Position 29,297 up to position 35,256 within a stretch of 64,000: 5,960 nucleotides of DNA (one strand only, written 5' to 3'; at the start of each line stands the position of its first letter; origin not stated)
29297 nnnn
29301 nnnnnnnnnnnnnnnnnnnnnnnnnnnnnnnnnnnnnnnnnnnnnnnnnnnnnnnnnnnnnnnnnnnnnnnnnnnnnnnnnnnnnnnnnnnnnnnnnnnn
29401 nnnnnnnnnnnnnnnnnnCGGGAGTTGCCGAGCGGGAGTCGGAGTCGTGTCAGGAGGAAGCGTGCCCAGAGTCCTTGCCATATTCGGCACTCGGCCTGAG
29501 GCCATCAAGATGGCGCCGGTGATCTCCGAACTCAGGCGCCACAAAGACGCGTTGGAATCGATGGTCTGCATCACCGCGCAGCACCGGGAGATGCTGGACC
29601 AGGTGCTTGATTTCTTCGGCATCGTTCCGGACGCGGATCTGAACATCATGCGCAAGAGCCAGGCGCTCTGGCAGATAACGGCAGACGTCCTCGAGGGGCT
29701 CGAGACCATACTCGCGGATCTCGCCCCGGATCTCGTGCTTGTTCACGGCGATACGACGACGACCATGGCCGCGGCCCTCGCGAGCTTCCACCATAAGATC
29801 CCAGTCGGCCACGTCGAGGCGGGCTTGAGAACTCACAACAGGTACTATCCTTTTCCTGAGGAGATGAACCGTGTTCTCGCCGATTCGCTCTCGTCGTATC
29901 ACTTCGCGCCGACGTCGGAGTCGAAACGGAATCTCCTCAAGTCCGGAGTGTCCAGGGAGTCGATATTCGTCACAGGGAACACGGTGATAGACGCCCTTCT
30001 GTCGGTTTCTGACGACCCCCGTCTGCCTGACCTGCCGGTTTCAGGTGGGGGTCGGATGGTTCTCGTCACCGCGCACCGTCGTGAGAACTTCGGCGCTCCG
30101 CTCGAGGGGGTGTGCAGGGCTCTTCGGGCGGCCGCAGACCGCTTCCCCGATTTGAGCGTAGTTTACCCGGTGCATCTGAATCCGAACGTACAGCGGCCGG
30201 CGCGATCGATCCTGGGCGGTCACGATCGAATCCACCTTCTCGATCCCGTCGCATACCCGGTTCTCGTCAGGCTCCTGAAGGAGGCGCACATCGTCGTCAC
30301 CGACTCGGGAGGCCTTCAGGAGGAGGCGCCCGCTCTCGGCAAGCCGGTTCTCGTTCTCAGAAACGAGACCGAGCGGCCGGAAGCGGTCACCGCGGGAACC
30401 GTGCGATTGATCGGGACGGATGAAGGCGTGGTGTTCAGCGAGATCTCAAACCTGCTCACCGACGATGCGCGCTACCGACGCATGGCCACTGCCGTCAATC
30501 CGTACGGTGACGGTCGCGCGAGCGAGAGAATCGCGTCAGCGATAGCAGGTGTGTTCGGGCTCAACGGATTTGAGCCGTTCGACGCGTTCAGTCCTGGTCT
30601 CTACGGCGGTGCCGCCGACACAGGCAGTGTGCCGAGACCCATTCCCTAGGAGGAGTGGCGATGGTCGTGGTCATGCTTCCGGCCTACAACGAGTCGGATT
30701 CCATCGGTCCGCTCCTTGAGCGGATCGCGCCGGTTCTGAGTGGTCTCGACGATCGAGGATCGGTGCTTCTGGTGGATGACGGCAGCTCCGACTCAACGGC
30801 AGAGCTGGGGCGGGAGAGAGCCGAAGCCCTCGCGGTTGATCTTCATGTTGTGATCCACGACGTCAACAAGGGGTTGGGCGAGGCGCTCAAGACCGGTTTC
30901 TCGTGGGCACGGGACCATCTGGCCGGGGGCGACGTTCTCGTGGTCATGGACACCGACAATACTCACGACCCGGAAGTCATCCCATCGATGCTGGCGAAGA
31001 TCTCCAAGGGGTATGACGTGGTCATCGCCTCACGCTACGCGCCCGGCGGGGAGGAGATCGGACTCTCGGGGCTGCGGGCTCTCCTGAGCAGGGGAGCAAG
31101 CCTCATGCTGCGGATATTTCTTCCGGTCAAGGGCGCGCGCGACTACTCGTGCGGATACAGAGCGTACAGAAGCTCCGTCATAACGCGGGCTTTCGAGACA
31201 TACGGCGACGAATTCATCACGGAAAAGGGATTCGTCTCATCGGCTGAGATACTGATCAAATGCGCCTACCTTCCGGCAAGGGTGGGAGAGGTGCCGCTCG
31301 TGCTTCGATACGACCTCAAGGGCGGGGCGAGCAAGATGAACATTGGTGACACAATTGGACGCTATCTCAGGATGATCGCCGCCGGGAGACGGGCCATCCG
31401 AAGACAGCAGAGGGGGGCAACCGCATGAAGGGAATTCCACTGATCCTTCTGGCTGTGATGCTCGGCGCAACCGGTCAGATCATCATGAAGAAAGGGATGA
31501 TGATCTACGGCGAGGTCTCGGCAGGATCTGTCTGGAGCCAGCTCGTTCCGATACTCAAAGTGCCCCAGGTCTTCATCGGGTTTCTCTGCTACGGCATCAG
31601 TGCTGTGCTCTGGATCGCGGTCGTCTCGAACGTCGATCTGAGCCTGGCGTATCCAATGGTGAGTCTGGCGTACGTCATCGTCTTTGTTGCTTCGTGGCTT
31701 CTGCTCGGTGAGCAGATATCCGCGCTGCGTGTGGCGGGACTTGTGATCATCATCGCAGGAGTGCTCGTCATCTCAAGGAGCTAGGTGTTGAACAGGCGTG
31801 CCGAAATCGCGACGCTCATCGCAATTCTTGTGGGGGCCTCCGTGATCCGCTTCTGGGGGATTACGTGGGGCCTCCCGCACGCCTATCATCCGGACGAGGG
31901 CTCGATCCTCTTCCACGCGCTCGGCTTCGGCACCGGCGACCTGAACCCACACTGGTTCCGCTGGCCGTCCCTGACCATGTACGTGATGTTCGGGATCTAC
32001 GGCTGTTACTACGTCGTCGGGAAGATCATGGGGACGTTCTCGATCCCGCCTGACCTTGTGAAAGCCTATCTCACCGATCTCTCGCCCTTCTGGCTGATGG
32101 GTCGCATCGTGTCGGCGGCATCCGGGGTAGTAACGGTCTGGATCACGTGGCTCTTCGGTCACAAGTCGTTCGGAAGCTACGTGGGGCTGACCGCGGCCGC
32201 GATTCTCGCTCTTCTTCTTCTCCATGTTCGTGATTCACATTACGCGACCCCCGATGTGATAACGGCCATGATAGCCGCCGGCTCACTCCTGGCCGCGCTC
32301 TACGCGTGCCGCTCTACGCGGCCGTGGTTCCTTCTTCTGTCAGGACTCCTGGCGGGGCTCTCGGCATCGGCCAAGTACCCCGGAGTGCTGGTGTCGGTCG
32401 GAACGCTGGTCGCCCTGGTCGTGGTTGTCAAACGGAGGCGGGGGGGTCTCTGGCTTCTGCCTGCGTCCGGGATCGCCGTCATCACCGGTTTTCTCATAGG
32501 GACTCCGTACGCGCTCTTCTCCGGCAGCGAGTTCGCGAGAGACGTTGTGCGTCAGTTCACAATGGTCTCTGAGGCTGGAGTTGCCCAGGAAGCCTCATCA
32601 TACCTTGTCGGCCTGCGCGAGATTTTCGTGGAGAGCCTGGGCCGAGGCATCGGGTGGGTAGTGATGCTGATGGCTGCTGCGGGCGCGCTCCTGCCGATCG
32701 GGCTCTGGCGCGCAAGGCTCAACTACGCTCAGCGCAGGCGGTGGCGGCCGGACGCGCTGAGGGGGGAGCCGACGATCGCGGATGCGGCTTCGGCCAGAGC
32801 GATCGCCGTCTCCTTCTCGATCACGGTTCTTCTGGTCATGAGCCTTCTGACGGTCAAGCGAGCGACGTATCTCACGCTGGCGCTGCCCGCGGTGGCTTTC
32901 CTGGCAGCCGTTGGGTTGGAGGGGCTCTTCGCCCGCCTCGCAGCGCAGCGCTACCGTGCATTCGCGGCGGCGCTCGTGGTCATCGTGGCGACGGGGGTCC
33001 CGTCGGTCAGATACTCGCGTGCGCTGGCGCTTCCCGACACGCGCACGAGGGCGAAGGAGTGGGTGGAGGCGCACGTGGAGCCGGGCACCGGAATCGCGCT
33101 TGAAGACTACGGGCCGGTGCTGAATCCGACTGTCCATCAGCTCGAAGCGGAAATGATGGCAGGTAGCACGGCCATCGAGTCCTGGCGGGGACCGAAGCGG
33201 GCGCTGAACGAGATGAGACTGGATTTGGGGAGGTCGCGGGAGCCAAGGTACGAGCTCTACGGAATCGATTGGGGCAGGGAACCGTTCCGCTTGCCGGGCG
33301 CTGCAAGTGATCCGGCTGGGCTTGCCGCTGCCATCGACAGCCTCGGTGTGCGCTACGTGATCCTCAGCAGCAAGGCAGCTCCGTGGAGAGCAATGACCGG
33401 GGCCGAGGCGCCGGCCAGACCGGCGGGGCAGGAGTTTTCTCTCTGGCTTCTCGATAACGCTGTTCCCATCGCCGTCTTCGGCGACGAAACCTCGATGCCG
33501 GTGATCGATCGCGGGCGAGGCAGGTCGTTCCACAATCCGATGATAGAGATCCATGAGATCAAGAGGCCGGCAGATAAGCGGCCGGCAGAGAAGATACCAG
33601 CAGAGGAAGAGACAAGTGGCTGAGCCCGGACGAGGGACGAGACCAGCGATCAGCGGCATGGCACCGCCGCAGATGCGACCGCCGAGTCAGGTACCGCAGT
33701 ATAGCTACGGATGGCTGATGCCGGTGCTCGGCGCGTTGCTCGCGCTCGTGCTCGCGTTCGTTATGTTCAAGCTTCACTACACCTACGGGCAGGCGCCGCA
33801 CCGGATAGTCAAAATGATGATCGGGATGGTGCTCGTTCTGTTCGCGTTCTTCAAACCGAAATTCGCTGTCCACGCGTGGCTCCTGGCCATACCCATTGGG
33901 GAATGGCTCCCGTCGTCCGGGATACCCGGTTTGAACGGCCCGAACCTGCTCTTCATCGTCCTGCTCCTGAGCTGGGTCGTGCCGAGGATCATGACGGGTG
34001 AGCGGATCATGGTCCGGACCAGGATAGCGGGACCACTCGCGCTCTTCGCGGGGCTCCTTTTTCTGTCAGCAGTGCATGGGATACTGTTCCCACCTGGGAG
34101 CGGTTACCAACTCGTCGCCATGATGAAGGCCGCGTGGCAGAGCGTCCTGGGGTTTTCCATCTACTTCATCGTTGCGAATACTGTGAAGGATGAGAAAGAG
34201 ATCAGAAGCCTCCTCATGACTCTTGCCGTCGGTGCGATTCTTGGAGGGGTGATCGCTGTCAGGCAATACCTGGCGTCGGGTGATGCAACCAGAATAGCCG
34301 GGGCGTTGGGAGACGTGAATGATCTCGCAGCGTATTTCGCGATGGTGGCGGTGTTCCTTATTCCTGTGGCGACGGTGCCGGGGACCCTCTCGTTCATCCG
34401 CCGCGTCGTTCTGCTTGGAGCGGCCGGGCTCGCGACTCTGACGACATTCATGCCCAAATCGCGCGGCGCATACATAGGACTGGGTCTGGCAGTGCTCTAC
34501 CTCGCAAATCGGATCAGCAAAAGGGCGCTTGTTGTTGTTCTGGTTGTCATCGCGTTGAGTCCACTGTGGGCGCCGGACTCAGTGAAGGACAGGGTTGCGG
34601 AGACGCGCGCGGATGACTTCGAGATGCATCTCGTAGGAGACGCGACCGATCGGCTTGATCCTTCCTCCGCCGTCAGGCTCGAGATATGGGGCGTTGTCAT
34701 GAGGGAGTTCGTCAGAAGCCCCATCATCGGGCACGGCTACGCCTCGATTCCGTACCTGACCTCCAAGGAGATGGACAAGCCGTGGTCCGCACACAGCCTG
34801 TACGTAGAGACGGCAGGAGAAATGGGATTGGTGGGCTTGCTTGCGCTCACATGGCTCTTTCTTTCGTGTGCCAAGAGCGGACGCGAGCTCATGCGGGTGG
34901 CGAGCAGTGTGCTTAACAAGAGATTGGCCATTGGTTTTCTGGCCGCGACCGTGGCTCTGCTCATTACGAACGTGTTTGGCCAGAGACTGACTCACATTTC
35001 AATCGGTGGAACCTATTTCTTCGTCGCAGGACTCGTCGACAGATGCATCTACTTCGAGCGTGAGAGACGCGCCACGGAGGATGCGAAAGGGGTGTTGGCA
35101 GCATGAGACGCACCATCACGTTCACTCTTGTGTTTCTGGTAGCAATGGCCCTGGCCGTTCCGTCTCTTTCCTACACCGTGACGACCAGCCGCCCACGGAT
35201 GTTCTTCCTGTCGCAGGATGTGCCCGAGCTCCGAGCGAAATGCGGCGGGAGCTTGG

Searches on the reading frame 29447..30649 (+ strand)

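Call 60: search_protein_families(library=pfam, proteins=[window:29447-30649:+], max_evalue=0.0001)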
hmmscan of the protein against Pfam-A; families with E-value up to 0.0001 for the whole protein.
window:29447-30649:+ (400 aa): 1 family
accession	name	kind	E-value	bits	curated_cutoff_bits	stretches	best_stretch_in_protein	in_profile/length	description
PF02350.25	Epimerase_2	-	9.4e-117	390.2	30.6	1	31-366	5-346/347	UDP-N-acetylglucosamine 2-epimerase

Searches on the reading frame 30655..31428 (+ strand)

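Call 60: search_protein_families(library=pfam, proteins=[window:30655-31428:+], max_evalue=0.0001)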
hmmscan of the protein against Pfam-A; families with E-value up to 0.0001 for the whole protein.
window:30655-31428:+ (257 aa): 2 families
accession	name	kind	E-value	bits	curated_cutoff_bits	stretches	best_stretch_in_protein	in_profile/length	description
PF00535.33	Glycos_transf_2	-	1.8e-22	80.5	23.3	1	6-175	2-163/168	Glycosyl transferase family 2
PF13641.12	Glyco_tranf_2_3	-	7.4e-06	26.6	27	1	4-123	3-119/230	Glycosyltransferase like family 2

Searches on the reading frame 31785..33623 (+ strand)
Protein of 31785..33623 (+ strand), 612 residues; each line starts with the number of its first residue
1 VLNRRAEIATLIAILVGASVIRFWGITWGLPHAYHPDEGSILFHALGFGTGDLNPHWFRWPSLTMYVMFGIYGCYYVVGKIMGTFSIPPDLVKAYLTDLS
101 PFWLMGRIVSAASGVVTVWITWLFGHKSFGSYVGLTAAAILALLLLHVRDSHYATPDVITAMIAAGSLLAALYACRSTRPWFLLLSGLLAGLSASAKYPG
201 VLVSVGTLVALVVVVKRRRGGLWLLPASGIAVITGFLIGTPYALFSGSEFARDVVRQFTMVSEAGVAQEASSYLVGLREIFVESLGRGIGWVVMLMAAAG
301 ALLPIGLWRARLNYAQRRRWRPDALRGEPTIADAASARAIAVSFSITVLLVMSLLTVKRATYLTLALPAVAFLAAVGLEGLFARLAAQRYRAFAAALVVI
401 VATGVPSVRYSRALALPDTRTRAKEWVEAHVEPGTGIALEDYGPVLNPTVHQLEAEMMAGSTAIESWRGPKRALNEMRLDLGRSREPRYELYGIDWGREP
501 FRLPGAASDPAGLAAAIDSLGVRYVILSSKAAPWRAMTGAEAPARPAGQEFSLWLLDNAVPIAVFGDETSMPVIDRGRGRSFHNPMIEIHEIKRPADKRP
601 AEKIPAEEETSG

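Call 60: search_protein_families(library=pfam, proteins=[window:31785-33623:+], max_evalue=0.0001)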
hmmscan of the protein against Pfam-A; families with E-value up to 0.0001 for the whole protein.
window:31785-33623:+ (612 aa): 1 family
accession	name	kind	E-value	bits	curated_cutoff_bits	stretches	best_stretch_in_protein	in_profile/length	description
PF13231.12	PMT_2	-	1.4e-11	45.3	26.1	1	107-219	25-136/160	Dolichyl-phosphate-mannose-protein mannosyltransferase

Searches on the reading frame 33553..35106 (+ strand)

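Call 60: search_protein_families(library=pfam, proteins=[window:33553-35106:+], max_evalue=0.0001)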
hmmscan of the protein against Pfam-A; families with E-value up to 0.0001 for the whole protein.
window:33553-35106:+ (517 aa): 1 family
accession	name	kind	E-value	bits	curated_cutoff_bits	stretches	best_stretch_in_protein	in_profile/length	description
PF04932.20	Wzy_C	-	7.8e-16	58.6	31.7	1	291-432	3-148/149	O-Antigen ligase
